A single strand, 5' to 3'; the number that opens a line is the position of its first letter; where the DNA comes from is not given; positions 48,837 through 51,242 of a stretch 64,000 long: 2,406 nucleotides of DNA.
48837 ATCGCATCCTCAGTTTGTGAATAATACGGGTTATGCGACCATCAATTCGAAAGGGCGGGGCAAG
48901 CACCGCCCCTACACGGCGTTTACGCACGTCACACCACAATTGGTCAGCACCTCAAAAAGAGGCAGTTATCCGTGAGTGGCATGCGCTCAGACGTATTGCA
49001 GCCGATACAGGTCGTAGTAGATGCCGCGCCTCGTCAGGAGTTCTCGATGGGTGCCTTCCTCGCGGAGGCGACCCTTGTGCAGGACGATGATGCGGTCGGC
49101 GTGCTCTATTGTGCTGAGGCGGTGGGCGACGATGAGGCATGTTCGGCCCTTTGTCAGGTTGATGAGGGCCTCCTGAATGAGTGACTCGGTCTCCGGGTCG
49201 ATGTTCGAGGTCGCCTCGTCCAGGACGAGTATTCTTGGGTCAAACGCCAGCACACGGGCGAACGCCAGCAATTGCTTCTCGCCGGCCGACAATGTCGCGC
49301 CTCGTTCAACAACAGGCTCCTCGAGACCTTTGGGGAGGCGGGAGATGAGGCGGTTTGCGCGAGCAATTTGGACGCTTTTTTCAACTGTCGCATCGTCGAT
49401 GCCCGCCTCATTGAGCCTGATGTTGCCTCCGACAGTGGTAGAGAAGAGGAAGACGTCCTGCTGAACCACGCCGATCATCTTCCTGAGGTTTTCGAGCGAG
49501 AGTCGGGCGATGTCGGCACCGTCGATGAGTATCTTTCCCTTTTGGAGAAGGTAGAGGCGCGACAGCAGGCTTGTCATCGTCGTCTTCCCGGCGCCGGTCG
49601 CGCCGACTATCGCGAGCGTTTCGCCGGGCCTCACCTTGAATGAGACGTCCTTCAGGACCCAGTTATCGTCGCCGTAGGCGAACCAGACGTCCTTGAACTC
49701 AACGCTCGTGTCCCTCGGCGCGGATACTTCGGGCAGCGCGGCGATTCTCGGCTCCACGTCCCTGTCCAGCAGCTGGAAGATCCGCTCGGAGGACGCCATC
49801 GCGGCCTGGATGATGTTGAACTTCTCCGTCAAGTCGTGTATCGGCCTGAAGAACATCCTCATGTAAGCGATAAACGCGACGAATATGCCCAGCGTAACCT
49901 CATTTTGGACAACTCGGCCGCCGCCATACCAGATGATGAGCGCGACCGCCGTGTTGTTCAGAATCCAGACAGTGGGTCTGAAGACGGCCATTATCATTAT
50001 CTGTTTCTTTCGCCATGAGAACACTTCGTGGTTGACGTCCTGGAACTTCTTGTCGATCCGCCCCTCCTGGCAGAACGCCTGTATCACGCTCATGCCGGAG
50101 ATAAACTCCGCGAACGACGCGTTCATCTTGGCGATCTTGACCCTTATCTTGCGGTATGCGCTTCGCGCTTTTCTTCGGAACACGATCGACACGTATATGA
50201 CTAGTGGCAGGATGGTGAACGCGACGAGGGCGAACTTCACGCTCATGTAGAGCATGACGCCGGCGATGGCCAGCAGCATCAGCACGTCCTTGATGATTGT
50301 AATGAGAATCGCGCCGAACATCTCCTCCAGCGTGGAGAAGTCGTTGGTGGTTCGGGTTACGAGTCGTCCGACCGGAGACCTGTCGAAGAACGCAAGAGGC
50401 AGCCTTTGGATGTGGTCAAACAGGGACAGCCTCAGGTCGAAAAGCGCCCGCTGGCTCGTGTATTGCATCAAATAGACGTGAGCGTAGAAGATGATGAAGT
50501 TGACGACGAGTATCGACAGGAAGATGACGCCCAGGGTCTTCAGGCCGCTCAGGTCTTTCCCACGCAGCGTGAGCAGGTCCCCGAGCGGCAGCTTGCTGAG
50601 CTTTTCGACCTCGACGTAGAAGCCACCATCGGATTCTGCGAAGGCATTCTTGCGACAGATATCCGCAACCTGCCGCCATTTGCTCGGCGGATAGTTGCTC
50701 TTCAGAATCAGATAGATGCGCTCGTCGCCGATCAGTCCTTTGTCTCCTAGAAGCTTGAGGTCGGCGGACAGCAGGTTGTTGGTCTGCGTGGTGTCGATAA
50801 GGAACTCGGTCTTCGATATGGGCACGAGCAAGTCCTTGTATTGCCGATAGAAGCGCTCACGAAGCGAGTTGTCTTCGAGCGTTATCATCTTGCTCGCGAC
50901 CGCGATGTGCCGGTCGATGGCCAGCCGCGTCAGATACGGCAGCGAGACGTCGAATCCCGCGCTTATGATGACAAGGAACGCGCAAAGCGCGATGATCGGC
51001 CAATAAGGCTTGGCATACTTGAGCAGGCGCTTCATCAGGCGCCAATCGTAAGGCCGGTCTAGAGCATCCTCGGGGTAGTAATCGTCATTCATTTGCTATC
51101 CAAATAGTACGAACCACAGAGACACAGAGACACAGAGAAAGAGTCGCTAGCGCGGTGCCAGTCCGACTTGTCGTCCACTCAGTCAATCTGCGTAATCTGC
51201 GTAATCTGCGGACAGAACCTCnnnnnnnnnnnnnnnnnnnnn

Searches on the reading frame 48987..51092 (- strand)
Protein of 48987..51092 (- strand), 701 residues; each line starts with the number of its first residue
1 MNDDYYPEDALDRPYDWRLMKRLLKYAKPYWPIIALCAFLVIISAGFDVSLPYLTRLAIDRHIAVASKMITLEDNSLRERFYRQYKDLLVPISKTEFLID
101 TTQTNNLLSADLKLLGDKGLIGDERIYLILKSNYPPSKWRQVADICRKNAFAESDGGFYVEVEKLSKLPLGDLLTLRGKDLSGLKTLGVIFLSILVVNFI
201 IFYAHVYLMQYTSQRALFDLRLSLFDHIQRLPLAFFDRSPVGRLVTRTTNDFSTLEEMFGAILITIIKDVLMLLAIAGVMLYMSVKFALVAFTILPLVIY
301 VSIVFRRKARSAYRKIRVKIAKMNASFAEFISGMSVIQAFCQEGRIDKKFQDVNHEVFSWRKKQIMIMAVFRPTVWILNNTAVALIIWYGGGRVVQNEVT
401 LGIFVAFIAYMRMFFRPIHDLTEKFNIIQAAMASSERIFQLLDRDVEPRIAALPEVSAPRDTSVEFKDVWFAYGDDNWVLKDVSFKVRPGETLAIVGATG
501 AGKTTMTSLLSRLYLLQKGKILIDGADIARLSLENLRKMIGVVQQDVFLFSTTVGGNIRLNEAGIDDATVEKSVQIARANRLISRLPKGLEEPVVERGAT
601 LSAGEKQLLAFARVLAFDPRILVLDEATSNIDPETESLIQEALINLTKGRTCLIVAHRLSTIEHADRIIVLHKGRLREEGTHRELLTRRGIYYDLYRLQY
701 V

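Call 16: search_protein_families(library=pfam, proteins=[window:48987-51092:-], max_evalue=0.01)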
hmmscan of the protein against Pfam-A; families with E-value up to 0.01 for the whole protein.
window:48987-51092:- (701 aa): 6 families
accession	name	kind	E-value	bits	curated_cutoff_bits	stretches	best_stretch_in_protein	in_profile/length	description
PF00664.28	ABC_membrane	-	7.3e-51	173.9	28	1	184-417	40-273/274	ABC transporter transmembrane region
PF00005.33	ABC_tran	-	3.2e-30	106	25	1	480-629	1-137/137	ABC transporter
PF02463.25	SMC_N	-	8e-07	29.1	40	1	507-672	97-212/220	RecF/RecN/SMC N terminal domain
PF00448.28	SRP54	-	0.00048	20.3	22.7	1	493-532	4-43/196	SRP54-type protein, GTPase domain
PF01935.23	DUF87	-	0.0077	16.8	23.2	0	493-523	26-57/220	Helicase HerA, central domain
PF13304.12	AAA_21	-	0.0084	16.6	27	0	586-654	225-295/304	AAA domain, putative AbiEii toxin, Type IV TA system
